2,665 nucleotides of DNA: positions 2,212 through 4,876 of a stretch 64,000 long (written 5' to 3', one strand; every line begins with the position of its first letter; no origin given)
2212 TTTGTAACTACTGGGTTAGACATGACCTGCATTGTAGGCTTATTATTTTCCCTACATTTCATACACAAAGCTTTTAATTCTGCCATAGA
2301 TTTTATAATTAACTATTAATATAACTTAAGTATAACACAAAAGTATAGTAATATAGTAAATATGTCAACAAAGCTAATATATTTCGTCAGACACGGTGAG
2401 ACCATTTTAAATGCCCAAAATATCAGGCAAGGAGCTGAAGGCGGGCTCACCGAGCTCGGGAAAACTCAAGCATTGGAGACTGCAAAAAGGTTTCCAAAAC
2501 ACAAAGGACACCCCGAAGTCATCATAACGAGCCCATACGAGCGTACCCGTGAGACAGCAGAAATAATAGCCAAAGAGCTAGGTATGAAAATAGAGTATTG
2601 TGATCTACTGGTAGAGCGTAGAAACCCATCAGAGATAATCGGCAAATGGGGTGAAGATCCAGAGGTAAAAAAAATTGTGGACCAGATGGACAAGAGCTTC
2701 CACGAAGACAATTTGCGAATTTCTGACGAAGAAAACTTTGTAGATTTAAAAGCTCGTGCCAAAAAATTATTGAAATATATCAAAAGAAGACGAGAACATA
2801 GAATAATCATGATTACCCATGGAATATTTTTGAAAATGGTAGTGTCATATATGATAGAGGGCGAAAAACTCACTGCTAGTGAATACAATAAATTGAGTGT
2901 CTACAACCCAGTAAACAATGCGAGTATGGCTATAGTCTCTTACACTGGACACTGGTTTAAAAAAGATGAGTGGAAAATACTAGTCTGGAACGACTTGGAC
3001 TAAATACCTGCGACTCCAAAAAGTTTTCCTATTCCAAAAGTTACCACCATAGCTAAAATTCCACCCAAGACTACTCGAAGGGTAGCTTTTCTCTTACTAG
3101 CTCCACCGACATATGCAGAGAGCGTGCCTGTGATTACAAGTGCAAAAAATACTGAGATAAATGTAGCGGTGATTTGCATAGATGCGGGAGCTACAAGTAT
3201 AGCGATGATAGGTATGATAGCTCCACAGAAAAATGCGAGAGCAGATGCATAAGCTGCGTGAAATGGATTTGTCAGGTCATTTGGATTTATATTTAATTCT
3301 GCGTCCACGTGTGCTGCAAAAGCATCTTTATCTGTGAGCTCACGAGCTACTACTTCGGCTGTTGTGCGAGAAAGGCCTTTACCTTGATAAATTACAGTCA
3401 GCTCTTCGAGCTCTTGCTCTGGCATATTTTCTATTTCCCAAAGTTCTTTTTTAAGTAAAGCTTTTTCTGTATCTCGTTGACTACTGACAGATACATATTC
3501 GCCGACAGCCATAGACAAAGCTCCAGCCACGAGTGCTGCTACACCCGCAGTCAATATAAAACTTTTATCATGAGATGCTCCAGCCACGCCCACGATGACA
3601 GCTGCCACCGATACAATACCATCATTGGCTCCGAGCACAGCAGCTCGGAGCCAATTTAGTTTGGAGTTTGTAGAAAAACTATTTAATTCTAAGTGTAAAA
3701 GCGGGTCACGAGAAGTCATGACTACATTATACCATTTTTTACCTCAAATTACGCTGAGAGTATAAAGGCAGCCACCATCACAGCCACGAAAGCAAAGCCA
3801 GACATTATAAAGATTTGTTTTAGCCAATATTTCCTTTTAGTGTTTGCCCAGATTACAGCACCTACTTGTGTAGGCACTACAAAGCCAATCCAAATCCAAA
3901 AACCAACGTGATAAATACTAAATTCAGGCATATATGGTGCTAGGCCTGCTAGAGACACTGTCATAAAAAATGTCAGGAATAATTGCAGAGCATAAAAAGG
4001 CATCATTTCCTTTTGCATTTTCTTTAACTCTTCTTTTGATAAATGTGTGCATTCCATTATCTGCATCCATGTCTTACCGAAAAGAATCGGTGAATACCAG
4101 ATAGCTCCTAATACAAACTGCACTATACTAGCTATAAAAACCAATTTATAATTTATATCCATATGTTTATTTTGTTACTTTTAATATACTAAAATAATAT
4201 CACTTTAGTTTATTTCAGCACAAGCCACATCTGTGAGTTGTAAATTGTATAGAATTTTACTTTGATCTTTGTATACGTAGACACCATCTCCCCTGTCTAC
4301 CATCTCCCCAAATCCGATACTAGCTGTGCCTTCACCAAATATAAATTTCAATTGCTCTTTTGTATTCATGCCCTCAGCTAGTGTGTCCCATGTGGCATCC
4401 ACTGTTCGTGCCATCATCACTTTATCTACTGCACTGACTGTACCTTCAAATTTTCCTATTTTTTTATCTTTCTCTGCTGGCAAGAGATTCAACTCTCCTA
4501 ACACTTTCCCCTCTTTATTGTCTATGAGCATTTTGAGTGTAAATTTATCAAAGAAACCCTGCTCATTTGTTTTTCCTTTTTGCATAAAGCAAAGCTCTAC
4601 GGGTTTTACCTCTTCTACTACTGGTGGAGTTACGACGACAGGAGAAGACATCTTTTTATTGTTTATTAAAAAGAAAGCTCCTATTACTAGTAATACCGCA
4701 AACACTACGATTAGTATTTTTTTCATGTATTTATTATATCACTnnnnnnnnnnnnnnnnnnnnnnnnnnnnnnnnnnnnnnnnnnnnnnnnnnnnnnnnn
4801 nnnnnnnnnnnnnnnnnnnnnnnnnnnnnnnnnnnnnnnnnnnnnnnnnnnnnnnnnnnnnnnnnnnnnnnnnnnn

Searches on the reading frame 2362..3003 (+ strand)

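Call 66: search_protein_families(library=pfam, proteins=[window:2362-3003:+], max_evalue=0.01)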
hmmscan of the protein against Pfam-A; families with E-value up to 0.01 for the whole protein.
window:2362-3003:+ (213 aa): 1 family
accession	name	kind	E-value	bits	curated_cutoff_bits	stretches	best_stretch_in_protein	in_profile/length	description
PF00300.27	His_Phos_1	-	5.9e-29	101.6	21.7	1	6-204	1-191/194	Histidine phosphatase superfamily (branch 1)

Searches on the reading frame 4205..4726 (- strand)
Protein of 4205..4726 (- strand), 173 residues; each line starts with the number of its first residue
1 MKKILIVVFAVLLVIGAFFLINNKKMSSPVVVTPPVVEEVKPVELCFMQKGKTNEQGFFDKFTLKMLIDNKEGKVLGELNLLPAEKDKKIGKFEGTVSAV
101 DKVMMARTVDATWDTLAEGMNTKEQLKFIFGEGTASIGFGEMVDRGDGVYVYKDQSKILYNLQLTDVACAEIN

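Call 14: find_encoding_contigs(protein=window:4205-4726:-, flank=10000, max_places=10)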
Protein window:4205-4726:- (173 aa): 2 contigs read that carry it; 2 places shown.
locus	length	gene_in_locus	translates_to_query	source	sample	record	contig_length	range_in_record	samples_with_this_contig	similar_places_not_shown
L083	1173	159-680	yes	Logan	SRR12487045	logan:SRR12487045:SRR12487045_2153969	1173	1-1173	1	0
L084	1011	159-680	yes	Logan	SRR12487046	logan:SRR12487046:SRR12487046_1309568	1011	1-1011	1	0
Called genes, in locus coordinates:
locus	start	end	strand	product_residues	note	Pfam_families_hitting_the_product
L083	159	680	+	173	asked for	-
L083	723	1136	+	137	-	PF08570:DUF1761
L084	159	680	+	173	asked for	-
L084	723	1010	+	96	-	?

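Call 56: search_protein_families(library=pfam, proteins=[window:4205-4726:-], max_evalue=0.01)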
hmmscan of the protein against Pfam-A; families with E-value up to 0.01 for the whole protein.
window:4205-4726:- (173 aa): 0 families
